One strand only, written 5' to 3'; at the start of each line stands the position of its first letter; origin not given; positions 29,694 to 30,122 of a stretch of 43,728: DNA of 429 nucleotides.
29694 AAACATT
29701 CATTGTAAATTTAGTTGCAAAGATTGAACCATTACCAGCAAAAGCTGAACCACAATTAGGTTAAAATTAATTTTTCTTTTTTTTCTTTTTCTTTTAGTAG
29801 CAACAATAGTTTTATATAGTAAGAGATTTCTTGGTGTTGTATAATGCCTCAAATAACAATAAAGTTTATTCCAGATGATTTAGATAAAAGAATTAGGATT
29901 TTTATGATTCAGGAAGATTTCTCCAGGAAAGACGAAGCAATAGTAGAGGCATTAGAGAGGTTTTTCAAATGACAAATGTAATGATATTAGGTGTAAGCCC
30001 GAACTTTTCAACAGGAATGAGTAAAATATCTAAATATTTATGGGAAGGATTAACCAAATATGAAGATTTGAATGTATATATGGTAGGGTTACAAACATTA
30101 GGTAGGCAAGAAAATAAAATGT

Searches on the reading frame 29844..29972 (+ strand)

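Call 83: search_protein_families(library=pfam, proteins=[window:29844-29972:+], max_evalue=1)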
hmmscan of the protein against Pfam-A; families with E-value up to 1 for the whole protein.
window:29844-29972:+ (42 aa): 2 families
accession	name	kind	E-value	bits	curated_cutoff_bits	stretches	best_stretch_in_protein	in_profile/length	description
PF23434.1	DUF7120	-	0.064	13.7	27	1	1-37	1-36/70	Family of unknown function (DUF7120)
PF22513.2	FitA-like_RHH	-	0.11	13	27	1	2-19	1-18/39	Antitoxin FitA-like, ribbon-helix-helix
